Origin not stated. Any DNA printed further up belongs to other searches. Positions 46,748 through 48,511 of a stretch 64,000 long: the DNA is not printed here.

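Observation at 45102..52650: NhaD-type ion transporter gene embedded between nuoM and nuoN of a complex I membrane-arm operon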

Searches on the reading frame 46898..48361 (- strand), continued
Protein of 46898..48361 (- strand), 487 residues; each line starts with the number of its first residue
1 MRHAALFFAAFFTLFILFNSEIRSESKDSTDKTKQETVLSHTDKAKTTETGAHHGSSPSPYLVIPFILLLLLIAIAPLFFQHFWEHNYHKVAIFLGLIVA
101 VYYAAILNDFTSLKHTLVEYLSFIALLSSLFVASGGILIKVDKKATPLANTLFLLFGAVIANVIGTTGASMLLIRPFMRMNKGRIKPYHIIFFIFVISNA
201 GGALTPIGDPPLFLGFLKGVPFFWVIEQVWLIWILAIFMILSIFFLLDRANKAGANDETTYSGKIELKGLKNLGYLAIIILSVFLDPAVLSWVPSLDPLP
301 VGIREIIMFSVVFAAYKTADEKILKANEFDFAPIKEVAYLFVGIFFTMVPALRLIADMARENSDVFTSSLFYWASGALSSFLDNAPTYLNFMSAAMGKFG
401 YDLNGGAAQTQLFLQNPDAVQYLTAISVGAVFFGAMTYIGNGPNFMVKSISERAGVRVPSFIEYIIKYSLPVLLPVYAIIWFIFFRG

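Call 37: find_homologous_proteins(query=L050:5716-7320:+)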
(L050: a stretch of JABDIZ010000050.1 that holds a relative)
Query L050:5716-7320:+ (535 aa): 8000 proteins with E <= 0.001 among 8000 candidates; the best 120 are listed.
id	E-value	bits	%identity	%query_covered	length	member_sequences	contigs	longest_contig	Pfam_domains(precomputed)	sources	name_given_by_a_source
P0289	0.0e+0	1066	100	90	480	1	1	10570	PF16980.12,PF03600.23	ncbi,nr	ncbi:MAG: citrate transporter, partial [Rhodothermaceae bacterium]|nr:citrate transporter [Rhodother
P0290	6.6e-255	865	75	98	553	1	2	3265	PF16980.12,PF03600.23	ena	-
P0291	4.9e-238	809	78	81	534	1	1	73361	PF16980.12,PF03600.23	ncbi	-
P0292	3.8e-236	803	70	99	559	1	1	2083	PF16980.12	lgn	-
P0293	2.9e-235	800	70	99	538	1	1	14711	PF16980.12,PF03600.23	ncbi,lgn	-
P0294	9.0e-233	792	69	99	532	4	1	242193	PF16980.12,PF03600.23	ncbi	ncbi:MAG: sodium:proton antiporter [Rhodothermales bacterium]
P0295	6.8e-229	779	68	96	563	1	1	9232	PF16980.12,PF03600.23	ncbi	-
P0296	1.1e-227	775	69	99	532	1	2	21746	PF16980.12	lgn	-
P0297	9.2e-226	769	69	96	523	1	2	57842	PF16980.12,PF03600.23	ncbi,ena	-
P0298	1.1e-225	768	70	92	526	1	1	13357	PF16980.12,PF03600.23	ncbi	-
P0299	4.6e-225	766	77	83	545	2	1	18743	PF16980.12,PF03600.23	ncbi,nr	ncbi:MAG: sodium:proton antiporter [Rubricoccaceae bacterium]|nr:sodium:proton antiporter [Rubricocc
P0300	4.1e-224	763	73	86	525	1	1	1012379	PF16980.12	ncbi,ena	-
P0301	6.0e-224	763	68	99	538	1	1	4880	PF16980.12,PF03600.23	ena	-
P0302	4.5e-223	760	69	99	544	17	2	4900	PF16980.12,PF03600.23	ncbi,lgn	-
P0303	3.1e-222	757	69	90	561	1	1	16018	PF16980.12,PF03600.23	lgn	-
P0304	8.1e-221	752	71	92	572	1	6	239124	PF16980.12,PF03600.23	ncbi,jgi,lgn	jgi:Na+/H+ antiporter NhaD/arsenite permease-like protein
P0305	8.5e-221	752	68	92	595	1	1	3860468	PF16980.12,PF03600.23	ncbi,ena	-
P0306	1.8e-220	751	65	99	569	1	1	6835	PF16980.12,PF03600.23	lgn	-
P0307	2.7e-220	751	67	97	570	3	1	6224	PF16980.12,PF03600.23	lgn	-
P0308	3.5e-219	747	72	90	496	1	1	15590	PF16980.12,PF03600.23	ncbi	-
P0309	1.8e-218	745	67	96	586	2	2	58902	PF16980.12,PF03600.23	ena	-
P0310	3.6e-218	744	64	100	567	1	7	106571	PF16980.12,PF03600.23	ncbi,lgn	ncbi:MAG: sodium:proton antiporter [Bacteroidota bacterium]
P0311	7.0e-217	739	70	86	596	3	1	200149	PF16980.12,PF03600.23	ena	-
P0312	1.0e-216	739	67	92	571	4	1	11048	PF16980.12,PF03600.23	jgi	-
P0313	1.3e-216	739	67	95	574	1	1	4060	PF16980.12,PF03600.23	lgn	-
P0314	1.7e-216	738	74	84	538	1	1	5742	PF16980.12,PF03600.23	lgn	-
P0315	3.7e-216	737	73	87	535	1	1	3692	PF16980.12,PF03600.23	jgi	jgi:Na+/H+ antiporter NhaD/arsenite permease-like protein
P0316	8.9e-216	736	66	95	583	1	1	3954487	PF16980.12,PF03600.23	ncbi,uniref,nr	ncbi:sodium:proton antiporter [Rubricoccus marinus]|uniref:Citrate transporter n=1 Tax=Rubricoccus m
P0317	1.0e-215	736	72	83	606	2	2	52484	PF16980.12,PF03600.23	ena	-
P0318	4.0e-215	734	67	90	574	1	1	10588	PF16980.12,PF03600.23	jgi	jgi:Na+/H+ antiporter NhaD/arsenite permease-like protein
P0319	1.0e-214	732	69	86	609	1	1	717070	PF16980.12,PF03600.23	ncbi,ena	-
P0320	1.2e-214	732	67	92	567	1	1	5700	PF16980.12,PF03600.23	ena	-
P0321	1.4e-214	732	66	95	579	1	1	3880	PF16980.12,PF03600.23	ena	-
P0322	5.5e-214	730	72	83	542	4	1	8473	PF16980.12,PF03600.23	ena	-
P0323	1.4e-213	729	66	95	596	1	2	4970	PF16980.12,PF03600.23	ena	-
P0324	1.8e-213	728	69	87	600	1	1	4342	PF16980.12,PF03600.23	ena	-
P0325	2.4e-213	728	74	83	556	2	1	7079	PF16980.12,PF03600.23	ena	-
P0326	2.8e-213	727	68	90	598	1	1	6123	PF16980.12,PF03600.23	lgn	-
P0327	6.2e-213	726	71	85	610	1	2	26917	PF16980.12,PF03600.23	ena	-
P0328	7.1e-213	726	64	95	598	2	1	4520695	PF16980.12,PF03600.23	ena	-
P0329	2.0e-212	725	70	83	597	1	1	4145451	PF16980.12,PF03600.23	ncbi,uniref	ncbi:sodium:proton antiporter [Rubrivirga sp. IMCC43871]|uniref:sodium:proton antiporter n=1 Tax=Rub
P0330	2.6e-212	724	66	95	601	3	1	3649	PF16980.12,PF03600.23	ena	-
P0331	3.1e-212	724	67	90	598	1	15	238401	PF16980.12,PF03600.23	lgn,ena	-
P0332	6.0e-212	723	67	90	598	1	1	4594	PF16980.12,PF03600.23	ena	-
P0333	6.8e-212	723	65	92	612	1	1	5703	PF16980.12,PF03600.23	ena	-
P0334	1.6e-211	722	68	89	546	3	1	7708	PF16980.12,PF03600.23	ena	-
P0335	1.8e-211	722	69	91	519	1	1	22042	PF16980.12,PF03600.23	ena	-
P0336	8.8e-211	719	68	83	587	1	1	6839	PF16980.12,PF03600.23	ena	-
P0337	1.2e-210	719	68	87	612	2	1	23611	PF16980.12,PF03600.23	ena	-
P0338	2.4e-210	718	71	86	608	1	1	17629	PF16980.12,PF03600.23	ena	-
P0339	4.4e-210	717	71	83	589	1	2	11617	PF16980.12,PF03600.23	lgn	-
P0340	6.9e-210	716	70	86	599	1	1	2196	PF16980.12,PF03600.23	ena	-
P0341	1.4e-209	715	65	95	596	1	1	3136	PF16980.12,PF03600.23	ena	-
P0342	1.7e-209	715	66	95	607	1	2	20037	PF16980.12,PF03600.23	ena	-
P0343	2.5e-209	714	70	87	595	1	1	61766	PF16980.12,PF03600.23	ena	-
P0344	3.2e-209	714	66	91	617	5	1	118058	PF16980.12,PF03600.23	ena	-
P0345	1.5e-208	712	63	93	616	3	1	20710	PF16980.12,PF03600.23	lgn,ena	-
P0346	9.1e-208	709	70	83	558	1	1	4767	PF16980.12,PF03600.23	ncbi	ncbi:MAG: sodium:proton antiporter [Bacteroidota bacterium]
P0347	1.9e-207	708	64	97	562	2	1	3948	PF16980.12,PF03600.23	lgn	-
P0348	2.1e-207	708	70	86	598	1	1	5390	PF16980.12,PF03600.23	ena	-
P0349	2.3e-207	708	64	99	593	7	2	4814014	PF16980.12,PF03600.23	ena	-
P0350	2.5e-207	708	70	86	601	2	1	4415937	PF16980.12,PF03600.23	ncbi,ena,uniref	ncbi:sodium:proton antiporter [Rubrivirga sp.]|uniref:sodium:proton antiporter n=1 Tax=Rubrivirga sp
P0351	3.9e-207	707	67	89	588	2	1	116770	PF16980.12,PF03600.23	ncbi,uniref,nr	ncbi:sodium:proton antiporter [Rubrivirga litoralis]|uniref:Sodium:proton antiporter n=1 Tax=Rubrivi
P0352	2.0e-206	705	64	93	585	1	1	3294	PF16980.12,PF03600.23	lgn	-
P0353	2.1e-206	705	66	89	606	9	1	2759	PF16980.12,PF03600.23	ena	-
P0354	4.6e-206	704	67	89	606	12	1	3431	PF16980.12,PF03600.23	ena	-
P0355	4.7e-206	704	65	92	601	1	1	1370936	PF16980.12,PF03600.23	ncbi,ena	-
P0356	6.5e-206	703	64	90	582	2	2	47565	PF16980.12,PF03600.23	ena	-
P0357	7.0e-206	703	66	89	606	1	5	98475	PF16980.12,PF03600.23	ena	-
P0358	1.2e-205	702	66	92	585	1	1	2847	PF16980.12,PF03600.23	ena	-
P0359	1.4e-205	702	70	82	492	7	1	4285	PF16980.12,PF03600.23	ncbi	ncbi:MAG: sodium:proton antiporter, partial [Bacteroidota bacterium]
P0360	1.5e-205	702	62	95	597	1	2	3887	PF16980.12,PF03600.23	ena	-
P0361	4.7e-205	700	65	92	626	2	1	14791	PF16980.12,PF03600.23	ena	-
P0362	5.8e-205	700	71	83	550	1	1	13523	PF16980.12,PF03600.23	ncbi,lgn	-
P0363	5.9e-205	700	65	96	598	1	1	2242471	PF16980.12,PF03600.23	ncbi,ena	-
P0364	1.0e-204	699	62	98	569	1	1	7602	PF16980.12,PF03600.23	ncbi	ncbi:MAG: sodium:proton antiporter [Bacteroidota bacterium]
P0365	1.2e-204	699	64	95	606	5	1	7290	PF16980.12,PF03600.23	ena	-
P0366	1.4e-204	699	69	84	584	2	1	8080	PF16980.12,PF03600.23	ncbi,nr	ncbi:MAG: citrate transporter [Acidimicrobiaceae bacterium]|nr:citrate transporter [Acidimicrobiacea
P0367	3.0e-204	698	62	94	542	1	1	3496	PF16980.12,PF03600.23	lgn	-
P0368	7.9e-204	696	63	96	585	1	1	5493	PF16980.12,PF03600.23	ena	-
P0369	1.7e-203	695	68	88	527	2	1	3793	PF16980.12,PF03600.23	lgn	-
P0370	4.1e-203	694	61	91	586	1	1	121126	PF16980.12,PF03600.23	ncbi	ncbi:MAG: sodium:proton antiporter [Rubricoccaceae bacterium]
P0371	8.9e-203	693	64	92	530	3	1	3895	PF16980.12,PF03600.23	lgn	-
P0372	1.1e-202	692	66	92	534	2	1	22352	PF16980.12,PF03600.23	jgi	jgi:Na+/H+ antiporter NhaD/arsenite permease-like protein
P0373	1.3e-202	692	63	93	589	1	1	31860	PF16980.12,PF03600.23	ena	-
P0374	8.5e-202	690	68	84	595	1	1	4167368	PF16980.12,PF03600.23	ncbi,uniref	ncbi:sodium:proton antiporter [Rubrivirga sp. IMCC45206]|uniref:sodium:proton antiporter n=1 Tax=Rub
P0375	9.9e-202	689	69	83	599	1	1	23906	PF16980.12,PF03600.23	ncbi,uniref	ncbi:sodium:proton antiporter [Rubrivirga sp.]|uniref:sodium:proton antiporter n=1 Tax=Rubrivirga sp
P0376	3.5e-201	688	66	89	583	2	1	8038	PF16980.12,PF03600.23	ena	-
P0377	6.4e-201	687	64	92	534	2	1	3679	PF16980.12,PF03600.23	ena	-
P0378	2.0e-200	685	63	93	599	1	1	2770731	PF16980.12,PF03600.23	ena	-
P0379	4.3e-200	684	63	95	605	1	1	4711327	PF16980.12,PF03600.23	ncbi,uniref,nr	ncbi:sodium:proton antiporter [Rubrivirga marina]|uniref:Citrate transporter n=1 Tax=Rubrivirga mari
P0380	4.9e-200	684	61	94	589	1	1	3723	PF16980.12,PF03600.23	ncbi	ncbi:MAG: sodium:proton antiporter [Bacteroidota bacterium]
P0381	5.0e-200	684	67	90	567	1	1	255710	PF16980.12,PF03600.23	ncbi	ncbi:MAG: sodium:proton antiporter [Bacteroidota bacterium]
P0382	6.8e-200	683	69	83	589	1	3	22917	PF16980.12,PF03600.23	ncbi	ncbi:MAG: sodium:proton antiporter [Bacteroidota bacterium]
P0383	9.0e-200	683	62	93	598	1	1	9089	PF16980.12,PF03600.23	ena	-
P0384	6.0e-199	680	69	83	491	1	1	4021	PF16980.12,PF03600.23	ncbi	ncbi:MAG: sodium:proton antiporter [Bacteroidota bacterium]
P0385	4.0e-198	677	61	93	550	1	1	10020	PF16980.12,PF03600.23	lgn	-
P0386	1.0e-197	676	65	94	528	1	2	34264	PF16980.12,PF03600.23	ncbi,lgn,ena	-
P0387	6.8e-196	670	60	94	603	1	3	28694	PF16980.12,PF03600.23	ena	-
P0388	1.3e-195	669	62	94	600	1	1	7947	PF16980.12,PF03600.23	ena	-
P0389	5.2e-195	667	63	93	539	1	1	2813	PF16980.12,PF03600.23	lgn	-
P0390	1.9e-194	665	66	87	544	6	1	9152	PF16980.12,PF03600.23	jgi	-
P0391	1.2e-193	663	62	89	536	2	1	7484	PF16980.12,PF03600.23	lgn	-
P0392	6.2e-193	660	64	92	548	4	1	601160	PF16980.12,PF03600.23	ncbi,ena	-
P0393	4.3e-192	658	62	96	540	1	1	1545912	PF16980.12,PF03600.23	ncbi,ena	-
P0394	2.4e-191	655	67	84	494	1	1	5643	PF16980.12,PF03600.23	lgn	-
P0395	5.8e-188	644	67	83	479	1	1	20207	PF16980.12,PF03600.23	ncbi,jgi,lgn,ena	ncbi:MAG TPA: sodium:proton antiporter [Rubricoccaceae bacterium]|jgi:Na+/H+ antiporter NhaD/arsenit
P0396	6.6e-188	644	65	85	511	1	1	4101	PF16980.12,PF03600.23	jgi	jgi:Na+/H+ antiporter NhaD/arsenite permease-like protein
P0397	1.0e-186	640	63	91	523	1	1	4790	PF16980.12,PF03600.23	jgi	jgi:Na+/H+ antiporter NhaD/arsenite permease-like protein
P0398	1.1e-186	640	67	83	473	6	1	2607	PF16980.12,PF03600.23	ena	-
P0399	8.6e-186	637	66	87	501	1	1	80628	PF16980.12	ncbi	-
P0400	2.6e-185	635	58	99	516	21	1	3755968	PF16980.12,PF03600.23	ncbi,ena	-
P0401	6.5e-185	634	71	76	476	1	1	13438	PF16980.12,PF03600.23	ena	-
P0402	8.5e-185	633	66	83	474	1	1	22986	PF16980.12,PF03600.23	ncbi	-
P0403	1.8e-184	632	59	91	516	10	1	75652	PF16980.12,PF03600.23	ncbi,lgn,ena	-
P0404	2.3e-184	632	67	83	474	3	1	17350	PF16980.12,PF03600.23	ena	-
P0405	2.8e-184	632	61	99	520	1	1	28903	PF16980.12,PF03600.23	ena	-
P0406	3.5e-183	628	64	84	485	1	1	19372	PF16980.12,PF03600.23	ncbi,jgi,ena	ncbi:MAG TPA: sodium:proton antiporter [Rubricoccaceae bacterium]|jgi:Na+/H+ antiporter NhaD/arsenit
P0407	3.6e-183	628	64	83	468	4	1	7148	PF16980.12,PF03600.23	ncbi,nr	ncbi:MAG TPA: sodium:proton antiporter [Rubricoccaceae bacterium]|nr:sodium:proton antiporter [Rubri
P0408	4.1e-183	628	58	97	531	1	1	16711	PF16980.12,PF03600.23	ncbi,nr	ncbi:MAG: sodium:proton antiporter [Rhodothermales bacterium]|nr:sodium:proton antiporter [Rhodother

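Call 38: find_encoding_contigs(protein=P0316, flank=7000, max_places=2)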
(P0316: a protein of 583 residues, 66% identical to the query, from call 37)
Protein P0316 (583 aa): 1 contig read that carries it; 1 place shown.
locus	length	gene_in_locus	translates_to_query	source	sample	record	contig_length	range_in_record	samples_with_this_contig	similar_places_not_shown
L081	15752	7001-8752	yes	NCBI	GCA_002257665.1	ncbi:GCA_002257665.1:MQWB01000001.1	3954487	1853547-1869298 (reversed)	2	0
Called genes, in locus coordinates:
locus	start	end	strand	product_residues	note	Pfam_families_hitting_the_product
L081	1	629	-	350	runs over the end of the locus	PF01904:DUF72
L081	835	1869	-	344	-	PF03706:LPG_synthase_TM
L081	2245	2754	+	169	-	PF00499:Oxidored_q3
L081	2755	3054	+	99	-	PF00420:Oxidored_q2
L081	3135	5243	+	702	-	PF00662:Proton_antipo_N, PF00361:Proton_antipo_M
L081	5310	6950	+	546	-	PF00361:Proton_antipo_M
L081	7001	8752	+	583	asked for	PF03600:CitMHS (weak), PF16980:CitMHS_2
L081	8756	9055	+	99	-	PF01329:Pterin_4a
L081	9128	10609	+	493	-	PF00361:Proton_antipo_M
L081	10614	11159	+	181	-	-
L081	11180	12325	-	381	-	-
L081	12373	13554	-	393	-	PF13439:Glyco_transf_4, PF13477:Glyco_trans_4_2, PF13579:Glyco_trans_4_4, PF20706:GT4-conflict, PF00534:Glycos_transf_1, PF13692:Glyco_trans_1_4, PF13524:Glyco_trans_1_2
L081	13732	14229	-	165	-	-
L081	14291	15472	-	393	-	PF18854:baeRF_family10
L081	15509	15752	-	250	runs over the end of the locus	-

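Call 39: find_encoding_contigs(protein=P0400, flank=7000, max_places=2)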
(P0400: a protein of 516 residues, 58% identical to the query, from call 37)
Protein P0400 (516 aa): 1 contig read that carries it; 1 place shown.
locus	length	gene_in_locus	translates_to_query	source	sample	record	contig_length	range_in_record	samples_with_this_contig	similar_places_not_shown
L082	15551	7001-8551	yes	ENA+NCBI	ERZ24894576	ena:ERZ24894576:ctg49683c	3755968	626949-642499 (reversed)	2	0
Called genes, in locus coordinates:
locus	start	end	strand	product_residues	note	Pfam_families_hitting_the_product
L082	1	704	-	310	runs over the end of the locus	PF00056:Ldh_1_N, PF02866:Ldh_1_C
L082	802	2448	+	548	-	PF00929:RNase_T, PF01541:GIY-YIG, PF02151:UVR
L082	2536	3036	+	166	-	PF00499:Oxidored_q3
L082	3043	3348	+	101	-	PF00420:Oxidored_q2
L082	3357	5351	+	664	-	PF00662:Proton_antipo_N, PF00361:Proton_antipo_M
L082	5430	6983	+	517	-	PF00361:Proton_antipo_M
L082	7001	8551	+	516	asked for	PF16980:CitMHS_2, PF03600:CitMHS (weak)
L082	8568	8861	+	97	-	PF01329:Pterin_4a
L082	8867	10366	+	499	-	PF00361:Proton_antipo_M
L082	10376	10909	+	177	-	-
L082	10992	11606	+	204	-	PF00081:Sod_Fe_N, PF02777:Sod_Fe_C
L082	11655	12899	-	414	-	PF24684:Vgb_lyase, PF08450:SGL (faint), PF21959:DUF6923 (faint), PF24684:Vgb_lyase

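Call 40: list_cluster_members(proteins=[P0400, P0403, P0393, P0392, P0305, P0300, P0363, P0355, P0319, P0408])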
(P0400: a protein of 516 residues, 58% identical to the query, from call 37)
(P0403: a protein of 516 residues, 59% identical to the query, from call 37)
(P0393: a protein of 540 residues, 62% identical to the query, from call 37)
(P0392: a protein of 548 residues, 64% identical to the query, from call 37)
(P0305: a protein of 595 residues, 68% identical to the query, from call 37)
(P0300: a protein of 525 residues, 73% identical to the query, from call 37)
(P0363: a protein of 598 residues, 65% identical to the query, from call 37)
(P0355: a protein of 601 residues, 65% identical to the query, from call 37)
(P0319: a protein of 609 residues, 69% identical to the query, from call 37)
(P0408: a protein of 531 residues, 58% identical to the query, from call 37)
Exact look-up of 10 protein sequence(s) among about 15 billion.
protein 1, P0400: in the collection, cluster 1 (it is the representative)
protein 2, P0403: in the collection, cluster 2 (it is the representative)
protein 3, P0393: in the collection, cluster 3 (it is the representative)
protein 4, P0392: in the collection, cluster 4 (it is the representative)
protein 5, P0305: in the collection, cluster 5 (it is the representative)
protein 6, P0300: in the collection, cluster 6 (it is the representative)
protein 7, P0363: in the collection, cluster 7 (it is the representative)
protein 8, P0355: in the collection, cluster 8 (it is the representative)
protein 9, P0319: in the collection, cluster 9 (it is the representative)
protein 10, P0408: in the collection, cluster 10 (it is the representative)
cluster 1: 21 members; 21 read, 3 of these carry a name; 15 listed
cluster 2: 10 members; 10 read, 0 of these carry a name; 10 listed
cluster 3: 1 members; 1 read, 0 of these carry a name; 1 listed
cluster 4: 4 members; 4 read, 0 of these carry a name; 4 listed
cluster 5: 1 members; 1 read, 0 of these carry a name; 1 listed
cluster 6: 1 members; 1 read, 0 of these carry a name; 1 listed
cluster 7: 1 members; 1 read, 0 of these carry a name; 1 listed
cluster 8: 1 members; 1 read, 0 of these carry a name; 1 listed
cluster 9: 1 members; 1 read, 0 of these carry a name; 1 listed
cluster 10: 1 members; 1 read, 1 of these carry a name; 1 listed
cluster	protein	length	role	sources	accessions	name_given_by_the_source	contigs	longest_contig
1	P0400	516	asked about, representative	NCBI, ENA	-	-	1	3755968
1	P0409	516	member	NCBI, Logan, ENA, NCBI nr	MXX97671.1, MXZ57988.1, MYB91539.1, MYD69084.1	MAG: citrate transporter [Rhodothermaceae bacterium] | citrate transporter [Rhodothermaceae bacterium]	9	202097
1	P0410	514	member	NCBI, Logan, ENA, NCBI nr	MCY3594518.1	MAG: sodium:proton antiporter [Bacteroidetes bacterium] | sodium:proton antiporter [Bacteroidota bacterium]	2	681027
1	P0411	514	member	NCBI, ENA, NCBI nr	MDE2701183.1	MAG: sodium:proton antiporter [Gemmatimonadota bacterium] | sodium:proton antiporter [Gemmatimonadota bacterium]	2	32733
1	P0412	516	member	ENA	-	-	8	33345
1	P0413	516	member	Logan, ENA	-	-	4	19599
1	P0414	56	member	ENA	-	-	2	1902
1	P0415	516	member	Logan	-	-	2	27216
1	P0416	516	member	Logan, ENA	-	-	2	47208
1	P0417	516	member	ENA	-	-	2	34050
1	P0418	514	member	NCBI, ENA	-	-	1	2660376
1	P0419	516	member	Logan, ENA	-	-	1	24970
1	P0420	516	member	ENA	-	-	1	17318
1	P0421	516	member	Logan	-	-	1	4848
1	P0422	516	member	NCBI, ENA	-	-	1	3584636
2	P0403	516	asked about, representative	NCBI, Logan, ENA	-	-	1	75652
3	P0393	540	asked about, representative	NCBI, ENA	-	-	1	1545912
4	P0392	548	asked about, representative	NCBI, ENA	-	-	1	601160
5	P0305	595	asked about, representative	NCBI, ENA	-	-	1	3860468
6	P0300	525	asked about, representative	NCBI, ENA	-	-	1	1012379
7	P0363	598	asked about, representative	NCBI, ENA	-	-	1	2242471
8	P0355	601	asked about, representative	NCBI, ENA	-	-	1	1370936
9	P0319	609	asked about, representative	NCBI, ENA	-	-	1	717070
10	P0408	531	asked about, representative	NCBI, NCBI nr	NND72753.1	MAG: sodium:proton antiporter [Rhodothermales bacterium] | sodium:proton antiporter [Rhodothermales bacterium]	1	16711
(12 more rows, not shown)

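Call 51: search_protein_families(library=ncbifam, proteins=[window:46898-48361:-, L081:7001-8752:+, L082:7001-8551:+, L081:8756-9055:+, L082:8568-8861:+, L081:10614-11159:+, L082:10376-10909:+], max_evalue=10)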
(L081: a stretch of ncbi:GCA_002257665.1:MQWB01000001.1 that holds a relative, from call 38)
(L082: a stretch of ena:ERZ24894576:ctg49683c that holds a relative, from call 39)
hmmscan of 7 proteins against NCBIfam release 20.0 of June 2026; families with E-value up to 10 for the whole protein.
window:46898-48361:- (487 aa): 1 family
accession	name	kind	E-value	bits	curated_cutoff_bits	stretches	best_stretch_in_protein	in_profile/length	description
NF049924.1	PTSGlctlSorbSrlE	equivalog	0.11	11.5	400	1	89-156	161-227/330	PTS glucitol/sorbitol transporter subunit IIB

L081:7001-8752:+ (583 aa): 1 family
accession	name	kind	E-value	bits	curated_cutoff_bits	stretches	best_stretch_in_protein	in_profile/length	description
TIGR03063.1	srtB_target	domain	2.1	8.4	18.15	1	161-177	10-26/29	sortase B protein-sorting domain-containing protein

L082:7001-8551:+ (516 aa): 0 families

L081:8756-9055:+ (99 aa): 5 families
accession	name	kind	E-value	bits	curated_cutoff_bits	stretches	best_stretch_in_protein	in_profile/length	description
NF002018.0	PRK00823.1-3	equivalog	1.2e-26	92.5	108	1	8-98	7-96/98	4a-hydroxytetrahydrobiopterin dehydratase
NF002020.0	PRK00823.1-5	equivalog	4.2e-26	91.3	146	1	14-98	22-105/111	4a-hydroxytetrahydrobiopterin dehydratase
NF002017.0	PRK00823.1-2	equivalog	1.2e-24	86.1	80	1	5-98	3-93/94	4a-hydroxytetrahydrobiopterin dehydratase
NF002019.0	PRK00823.1-4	equivalog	1.3e-15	57.5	137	1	16-98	31-112/116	4a-hydroxytetrahydrobiopterin dehydratase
NF002016.0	PRK00823.1-1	equivalog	3.2e-11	43.4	133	1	18-98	32-111/113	4a-hydroxytetrahydrobiopterin dehydratase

L082:8568-8861:+ (97 aa): 5 families
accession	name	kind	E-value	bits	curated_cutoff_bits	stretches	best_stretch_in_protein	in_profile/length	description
NF002018.0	PRK00823.1-3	equivalog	4.5e-26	90.7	108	1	3-96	3-97/98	4a-hydroxytetrahydrobiopterin dehydratase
NF002017.0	PRK00823.1-2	equivalog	2.6e-24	85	80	1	4-94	3-92/94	4a-hydroxytetrahydrobiopterin dehydratase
NF002020.0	PRK00823.1-5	equivalog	6.3e-23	81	146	1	6-95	15-105/111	4a-hydroxytetrahydrobiopterin dehydratase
NF002019.0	PRK00823.1-4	equivalog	7.8e-17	61.4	137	1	3-96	19-113/116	4a-hydroxytetrahydrobiopterin dehydratase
NF002016.0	PRK00823.1-1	equivalog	3.9e-11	43.1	133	1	8-95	21-111/113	4a-hydroxytetrahydrobiopterin dehydratase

L081:10614-11159:+ (181 aa): 0 families

L082:10376-10909:+ (177 aa): 0 families
